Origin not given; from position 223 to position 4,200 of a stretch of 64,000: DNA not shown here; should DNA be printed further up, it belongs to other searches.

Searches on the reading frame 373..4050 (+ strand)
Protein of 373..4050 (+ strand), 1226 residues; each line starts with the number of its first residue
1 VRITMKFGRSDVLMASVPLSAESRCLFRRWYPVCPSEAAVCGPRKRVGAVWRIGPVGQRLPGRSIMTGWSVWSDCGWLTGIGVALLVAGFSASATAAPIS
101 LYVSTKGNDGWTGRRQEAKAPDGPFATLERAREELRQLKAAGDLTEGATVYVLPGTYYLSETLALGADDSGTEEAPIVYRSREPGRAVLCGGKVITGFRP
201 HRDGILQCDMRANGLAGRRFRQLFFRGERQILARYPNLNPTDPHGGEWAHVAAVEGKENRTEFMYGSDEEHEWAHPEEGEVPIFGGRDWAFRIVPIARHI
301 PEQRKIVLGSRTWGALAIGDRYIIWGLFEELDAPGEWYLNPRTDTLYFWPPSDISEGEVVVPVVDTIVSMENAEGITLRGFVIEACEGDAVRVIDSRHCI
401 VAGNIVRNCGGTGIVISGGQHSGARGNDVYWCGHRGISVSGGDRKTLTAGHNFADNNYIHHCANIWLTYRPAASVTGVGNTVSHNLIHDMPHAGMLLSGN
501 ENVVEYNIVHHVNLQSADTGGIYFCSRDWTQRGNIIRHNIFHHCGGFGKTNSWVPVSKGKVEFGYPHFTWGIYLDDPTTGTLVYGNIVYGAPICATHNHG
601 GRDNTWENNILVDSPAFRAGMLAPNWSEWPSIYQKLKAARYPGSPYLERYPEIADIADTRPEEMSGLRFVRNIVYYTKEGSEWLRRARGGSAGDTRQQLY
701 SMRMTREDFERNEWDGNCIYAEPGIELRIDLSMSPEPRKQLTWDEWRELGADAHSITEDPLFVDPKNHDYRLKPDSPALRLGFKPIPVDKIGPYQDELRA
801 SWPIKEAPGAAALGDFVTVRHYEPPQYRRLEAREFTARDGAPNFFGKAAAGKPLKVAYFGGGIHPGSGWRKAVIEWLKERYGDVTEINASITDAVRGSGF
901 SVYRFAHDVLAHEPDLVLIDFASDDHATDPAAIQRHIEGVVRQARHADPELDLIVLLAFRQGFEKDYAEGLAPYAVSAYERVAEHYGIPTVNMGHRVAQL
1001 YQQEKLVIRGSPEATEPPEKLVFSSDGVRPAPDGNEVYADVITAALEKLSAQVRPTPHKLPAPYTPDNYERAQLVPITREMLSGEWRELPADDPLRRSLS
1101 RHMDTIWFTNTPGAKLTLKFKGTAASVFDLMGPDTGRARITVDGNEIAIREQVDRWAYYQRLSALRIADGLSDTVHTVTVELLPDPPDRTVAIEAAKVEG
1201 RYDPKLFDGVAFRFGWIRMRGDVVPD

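Call 56: search_protein_families(library=pfam, proteins=[window:373-4050:+], max_evalue=0.00001)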
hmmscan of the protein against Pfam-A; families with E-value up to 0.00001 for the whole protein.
window:373-4050:+ (1226 aa): 3 families
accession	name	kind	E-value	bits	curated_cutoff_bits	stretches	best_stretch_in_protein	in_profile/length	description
PF13229.12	Beta_helix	-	1.9e-16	60.6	25.9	2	367-510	2-135/158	Right handed beta helix region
PF13472.12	Lipase_GDSL_2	-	1.3e-08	36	32.9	1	864-998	14-150/178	GDSL-like Lipase/Acylhydrolase family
PF05048.19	NosD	-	1.9e-06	27.9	23.6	0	368-458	63-151/212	Periplasmic copper-binding protein (NosD)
